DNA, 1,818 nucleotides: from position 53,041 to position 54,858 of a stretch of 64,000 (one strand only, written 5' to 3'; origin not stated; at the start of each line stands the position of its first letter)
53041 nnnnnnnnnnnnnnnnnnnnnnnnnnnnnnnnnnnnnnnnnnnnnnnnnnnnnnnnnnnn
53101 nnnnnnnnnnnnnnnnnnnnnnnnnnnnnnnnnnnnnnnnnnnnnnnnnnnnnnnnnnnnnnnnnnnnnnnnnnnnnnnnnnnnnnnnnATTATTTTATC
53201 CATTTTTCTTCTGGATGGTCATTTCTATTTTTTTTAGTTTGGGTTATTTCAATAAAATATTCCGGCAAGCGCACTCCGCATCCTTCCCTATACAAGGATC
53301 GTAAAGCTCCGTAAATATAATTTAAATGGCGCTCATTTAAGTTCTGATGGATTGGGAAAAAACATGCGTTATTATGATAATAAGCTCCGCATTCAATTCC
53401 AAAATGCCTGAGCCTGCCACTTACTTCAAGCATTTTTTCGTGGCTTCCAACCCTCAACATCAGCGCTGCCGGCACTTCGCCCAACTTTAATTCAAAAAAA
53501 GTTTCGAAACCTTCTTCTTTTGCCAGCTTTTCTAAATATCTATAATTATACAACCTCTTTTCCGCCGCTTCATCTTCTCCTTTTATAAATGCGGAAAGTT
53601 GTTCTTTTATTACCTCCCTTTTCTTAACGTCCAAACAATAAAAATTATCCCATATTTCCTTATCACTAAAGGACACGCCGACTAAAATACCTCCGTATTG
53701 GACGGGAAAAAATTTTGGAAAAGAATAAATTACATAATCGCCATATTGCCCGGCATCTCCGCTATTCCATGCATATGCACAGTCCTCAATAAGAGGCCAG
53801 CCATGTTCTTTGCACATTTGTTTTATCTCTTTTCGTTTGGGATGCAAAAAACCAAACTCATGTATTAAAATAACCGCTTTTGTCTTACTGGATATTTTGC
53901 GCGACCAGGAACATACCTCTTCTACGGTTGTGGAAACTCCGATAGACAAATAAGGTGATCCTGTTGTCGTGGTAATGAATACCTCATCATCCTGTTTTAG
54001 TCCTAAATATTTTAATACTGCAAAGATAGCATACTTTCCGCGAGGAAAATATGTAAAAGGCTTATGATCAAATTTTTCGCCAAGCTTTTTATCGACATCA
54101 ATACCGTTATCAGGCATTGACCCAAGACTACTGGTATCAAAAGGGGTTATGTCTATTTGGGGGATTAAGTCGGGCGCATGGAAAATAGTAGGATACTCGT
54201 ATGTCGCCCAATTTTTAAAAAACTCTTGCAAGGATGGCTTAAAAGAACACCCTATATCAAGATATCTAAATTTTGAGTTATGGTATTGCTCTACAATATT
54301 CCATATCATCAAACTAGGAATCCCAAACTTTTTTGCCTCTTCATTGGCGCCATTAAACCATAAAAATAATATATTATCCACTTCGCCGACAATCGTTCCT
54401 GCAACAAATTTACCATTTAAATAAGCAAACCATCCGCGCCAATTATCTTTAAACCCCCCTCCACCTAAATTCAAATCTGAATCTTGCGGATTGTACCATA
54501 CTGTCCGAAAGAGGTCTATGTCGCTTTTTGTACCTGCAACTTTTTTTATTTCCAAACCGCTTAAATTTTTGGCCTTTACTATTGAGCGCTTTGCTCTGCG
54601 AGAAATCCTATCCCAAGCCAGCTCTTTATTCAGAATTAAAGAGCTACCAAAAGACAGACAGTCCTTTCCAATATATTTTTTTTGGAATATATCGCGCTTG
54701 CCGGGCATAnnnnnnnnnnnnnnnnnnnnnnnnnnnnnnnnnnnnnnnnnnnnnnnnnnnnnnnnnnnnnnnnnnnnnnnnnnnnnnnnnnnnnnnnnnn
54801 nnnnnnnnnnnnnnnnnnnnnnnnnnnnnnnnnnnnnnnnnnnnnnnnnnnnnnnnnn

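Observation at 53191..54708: Fusion of a FemAB/GNAT-like domain with a DegT-like PLP-fold domain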

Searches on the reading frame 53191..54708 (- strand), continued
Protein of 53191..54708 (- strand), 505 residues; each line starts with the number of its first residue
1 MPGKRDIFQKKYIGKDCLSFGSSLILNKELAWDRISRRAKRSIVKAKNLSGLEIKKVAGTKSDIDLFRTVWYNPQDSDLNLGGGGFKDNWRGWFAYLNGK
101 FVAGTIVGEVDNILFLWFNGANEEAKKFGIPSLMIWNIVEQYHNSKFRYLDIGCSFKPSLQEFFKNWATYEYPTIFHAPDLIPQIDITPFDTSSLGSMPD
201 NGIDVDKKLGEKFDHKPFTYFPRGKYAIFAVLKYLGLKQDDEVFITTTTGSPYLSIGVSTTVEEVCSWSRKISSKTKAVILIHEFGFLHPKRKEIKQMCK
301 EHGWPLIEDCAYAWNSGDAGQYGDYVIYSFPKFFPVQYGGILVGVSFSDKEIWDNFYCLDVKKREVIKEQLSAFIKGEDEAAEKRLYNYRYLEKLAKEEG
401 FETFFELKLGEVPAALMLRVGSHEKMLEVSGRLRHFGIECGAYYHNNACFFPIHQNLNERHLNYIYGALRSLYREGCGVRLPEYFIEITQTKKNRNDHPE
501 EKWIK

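Call 69: find_encoding_contigs(protein=P0119, flank=10000, max_places=2)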
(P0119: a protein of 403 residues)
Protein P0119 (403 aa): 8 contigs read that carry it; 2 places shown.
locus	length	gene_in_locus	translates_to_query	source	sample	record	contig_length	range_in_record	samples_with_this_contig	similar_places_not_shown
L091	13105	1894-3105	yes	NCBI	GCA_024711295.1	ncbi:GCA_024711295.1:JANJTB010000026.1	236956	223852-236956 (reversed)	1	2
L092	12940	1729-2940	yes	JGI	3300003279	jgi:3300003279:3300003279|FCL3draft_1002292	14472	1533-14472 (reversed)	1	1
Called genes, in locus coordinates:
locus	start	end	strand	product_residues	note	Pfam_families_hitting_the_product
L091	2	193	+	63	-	?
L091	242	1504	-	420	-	PF00275:EPSP_synthase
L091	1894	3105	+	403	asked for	-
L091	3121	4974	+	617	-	PF01546:Peptidase_M20 (faint), PF02225:PA (faint), PF05450:Nicastrin (faint), PF04389:Peptidase_M28, PF13180:PDZ_2, PF17820:PDZ_6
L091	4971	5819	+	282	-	PF03403:PAF-AH_p_II (faint), PF01738:DLH (faint), PF20434:BD-FAE (faint), PF12146:Hydrolase_4 (faint), PF00561:Abhydrolase_1 (faint)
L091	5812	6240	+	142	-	-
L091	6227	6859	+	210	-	PF03886:ABC_trans_aux (weak)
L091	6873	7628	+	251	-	PF03309:Pan_kinase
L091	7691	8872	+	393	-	PF01053:Cys_Met_Meta_PP, PF00266:Aminotran_5 (weak)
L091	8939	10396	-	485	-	PF04932:Wzy_C (weak)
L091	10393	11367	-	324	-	PF01073:3Beta_HSD, PF01370:Epimerase, PF02719:Polysacc_synt_2, PF04321:RmlD_sub_bind, PF16363:GDP_Man_Dehyd, PF07993:NAD_binding_4 (weak)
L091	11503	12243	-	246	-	-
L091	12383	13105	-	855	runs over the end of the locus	PF02861:Clp_N, PF13191:AAA_16 (weak), PF00004:AAA, PF17871:AAA_lid_9, PF00004:AAA, PF07724:AAA_2, PF07728:AAA_5, PF10431:ClpB_D2-small, +9 more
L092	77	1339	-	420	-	PF00275:EPSP_synthase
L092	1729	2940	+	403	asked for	-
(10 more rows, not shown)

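Call 71: search_solved_structures(query=L066:1824-2219:+, max_evalue=0.001)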
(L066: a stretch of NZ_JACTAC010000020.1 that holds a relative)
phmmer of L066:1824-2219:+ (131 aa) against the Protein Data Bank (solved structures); distinct sequences matched with E-value up to 0.001: 12.
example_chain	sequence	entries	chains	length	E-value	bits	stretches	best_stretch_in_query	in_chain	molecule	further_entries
5tpu_A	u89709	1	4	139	2.2e-25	92.2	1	5-129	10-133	Putative uncharacterized protein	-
7n67_A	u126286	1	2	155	2.3e-24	89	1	6-129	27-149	FdtA domain-containing protein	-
2pa7_A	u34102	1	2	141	3.4e-23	85.1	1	5-126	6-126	DTDP-6-deoxy-3,4-keto-hexulose isomerase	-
2pak_A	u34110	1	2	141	3.4e-23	85.1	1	5-126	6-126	DTDP-6-deoxy-3,4-keto-hexulose isomerase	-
2pae_A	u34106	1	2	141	3.4e-22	81.9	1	5-126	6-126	DTDP-6-deoxy-3,4-keto-hexulose isomerase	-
2pam_A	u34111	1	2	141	3.4e-22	81.9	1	5-126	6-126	DTDP-6-deoxy-3,4-keto-hexulose isomerase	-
4zu7_A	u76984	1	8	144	4.9e-20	74.9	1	6-130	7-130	QdtA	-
4o9e_A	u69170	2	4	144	9.4e-20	74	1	6-130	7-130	QdtA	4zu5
4o9g_A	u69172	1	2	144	9e-19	70.8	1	6-130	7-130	QdtA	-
5tpv_A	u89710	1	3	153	3.9e-18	68.8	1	12-126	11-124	WlaRA, TDP-fucose-3,4-ketoisomerase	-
4zu4_A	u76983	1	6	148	5.6e-16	61.8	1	11-128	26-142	WxcM-like protein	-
4mzu_A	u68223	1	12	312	3.1e-15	59.4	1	11-128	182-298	WxcM-like protein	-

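Call 72: search_solved_structures(query=L066:2226-2645:+, max_evalue=0.001)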
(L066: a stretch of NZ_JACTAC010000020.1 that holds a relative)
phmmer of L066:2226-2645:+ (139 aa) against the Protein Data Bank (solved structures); distinct sequences matched with E-value up to 0.001: 12.
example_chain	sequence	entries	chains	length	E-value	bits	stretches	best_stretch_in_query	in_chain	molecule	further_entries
5tpu_A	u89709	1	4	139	1.9e-34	122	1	6-132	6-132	Putative uncharacterized protein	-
7n67_A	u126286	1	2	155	4.6e-34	120.7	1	7-132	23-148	FdtA domain-containing protein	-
2pa7_A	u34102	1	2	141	4.7e-34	120.7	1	8-135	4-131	DTDP-6-deoxy-3,4-keto-hexulose isomerase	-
2pae_A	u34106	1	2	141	4.6e-33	117.5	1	8-135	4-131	DTDP-6-deoxy-3,4-keto-hexulose isomerase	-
2pak_A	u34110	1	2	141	4.6e-33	117.5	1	8-135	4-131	DTDP-6-deoxy-3,4-keto-hexulose isomerase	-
2pam_A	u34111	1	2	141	4.5e-32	114.3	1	8-135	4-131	DTDP-6-deoxy-3,4-keto-hexulose isomerase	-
4o9e_A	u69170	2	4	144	2e-29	105.6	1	21-134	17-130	QdtA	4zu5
4zu7_A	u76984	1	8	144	6.7e-29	104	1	20-134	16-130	QdtA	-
4o9g_A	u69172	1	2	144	2e-28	102.4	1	21-134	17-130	QdtA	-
4zu4_A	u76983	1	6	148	3.6e-23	85.4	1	11-135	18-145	WxcM-like protein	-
5tpv_A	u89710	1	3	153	6.6e-23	84.5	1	20-136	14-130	WlaRA, TDP-fucose-3,4-ketoisomerase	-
4mzu_A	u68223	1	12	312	1.8e-22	83.2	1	12-135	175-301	WxcM-like protein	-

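Call 73: search_solved_structures(query=L066:4483-4983:+, max_evalue=0.000001)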
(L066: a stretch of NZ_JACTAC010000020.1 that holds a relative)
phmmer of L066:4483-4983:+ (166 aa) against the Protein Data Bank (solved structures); distinct sequences matched with E-value up to 0.000001: 38.
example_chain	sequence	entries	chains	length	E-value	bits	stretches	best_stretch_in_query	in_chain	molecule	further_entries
1kqa_A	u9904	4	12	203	6.5e-13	52.1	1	23-158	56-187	GALACTOSIDE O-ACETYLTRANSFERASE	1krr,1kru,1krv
3hjj_A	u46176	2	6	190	8e-13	51.8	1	43-157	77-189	Maltose O-acetyltransferase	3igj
3ect_A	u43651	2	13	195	9.3e-13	51.5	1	46-157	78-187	Hexapeptide-repeat containing-acetyltransferase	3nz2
6x3c_A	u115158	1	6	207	3.2e-12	49.8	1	97-155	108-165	Virginiamycin A acetyltransferase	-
6x3j_A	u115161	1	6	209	3.3e-12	49.8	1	97-155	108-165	Virginiamycin A acetyltransferase,VatA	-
4myo_A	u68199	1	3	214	3.4e-12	49.7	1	97-155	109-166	Virginiamycin A acetyltransferase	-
4hur_A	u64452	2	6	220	3.5e-12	49.7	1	97-155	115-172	Virginiamycin A acetyltransferase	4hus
1khr_A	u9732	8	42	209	5.7e-12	49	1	45-161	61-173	STREPTOGRAMIN A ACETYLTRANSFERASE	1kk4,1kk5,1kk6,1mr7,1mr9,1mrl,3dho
7hzv_A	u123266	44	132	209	5.7e-12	49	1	45-161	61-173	Streptogramin A acetyltransferase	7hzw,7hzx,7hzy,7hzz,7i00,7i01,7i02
3ftt_A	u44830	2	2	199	1.7e-11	47.5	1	42-157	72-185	Putative acetyltransferase SACOL2570 | Galactoside O-acetyltransferase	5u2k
4egg_A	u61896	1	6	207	1.7e-11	47.5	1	42-157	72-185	Putative acetyltransferase SACOL2570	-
4dcl_A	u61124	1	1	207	1.8e-11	47.3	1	42-157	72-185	Putative acetyltransferase SACOL2570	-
3v4e_A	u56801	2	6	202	1.8e-11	47.3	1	42-157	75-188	Galactoside O-acetyltransferase | Putative acetyltransferase SACOL2570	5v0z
6ag8_C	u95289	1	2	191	1.9e-11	47.3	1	40-158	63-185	Maltose O-acetyltransferase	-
9qev_A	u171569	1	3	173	3e-11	46.6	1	27-164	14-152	Carbonic anhydrase, family 3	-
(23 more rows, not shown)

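Call 87: list_cluster_members(proteins=[window:53191-54708:-])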
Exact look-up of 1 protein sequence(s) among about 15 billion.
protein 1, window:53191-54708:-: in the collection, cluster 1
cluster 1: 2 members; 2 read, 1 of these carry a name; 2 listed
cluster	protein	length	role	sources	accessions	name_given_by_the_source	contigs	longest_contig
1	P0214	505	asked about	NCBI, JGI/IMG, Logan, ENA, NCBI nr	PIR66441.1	MAG: hypothetical protein COU51_04125 [Parcubacteria group bacterium ...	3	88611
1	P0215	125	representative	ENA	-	-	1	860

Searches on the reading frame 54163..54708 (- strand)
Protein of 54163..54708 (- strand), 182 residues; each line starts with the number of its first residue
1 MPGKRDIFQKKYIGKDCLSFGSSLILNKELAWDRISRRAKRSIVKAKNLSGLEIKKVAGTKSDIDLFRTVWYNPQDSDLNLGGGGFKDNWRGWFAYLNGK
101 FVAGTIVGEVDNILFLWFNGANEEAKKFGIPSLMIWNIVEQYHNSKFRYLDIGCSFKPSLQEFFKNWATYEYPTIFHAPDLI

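Call 34: predict_structure(alignment_id=A2)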
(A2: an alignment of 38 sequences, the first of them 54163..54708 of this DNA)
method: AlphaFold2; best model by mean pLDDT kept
length: 182 residues; sequences in the alignment: 38
mean_pLDDT: 89.7   pTM: 0.83
mean pLDDT of the five models: 89.7, 89.2, 89.2, 88.7, 88.1
residues with pLDDT >= 90: 141; 70-90: 20; 50-70: 9; < 50: 12
segments of 3 or more residues with pLDDT < 50: 1-12
pLDDT, mean of each block of 10 residues (from residue 1): 45 66 97 98 98 97 96 91 87 98 98 96 97 98 96 90 95 77 57
secondary structure, 60 per line:
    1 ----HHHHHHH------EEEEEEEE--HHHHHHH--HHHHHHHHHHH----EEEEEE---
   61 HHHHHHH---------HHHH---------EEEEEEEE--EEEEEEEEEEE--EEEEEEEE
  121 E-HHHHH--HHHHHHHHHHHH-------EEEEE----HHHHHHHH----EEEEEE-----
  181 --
elements in order: H5-11 E18-25 H28-34 H37-47 E52-57 H61-67 H77-80 E90-97 E100-110 E113-121 H123-127 H130-141 E149-153 H158-165 E170-175
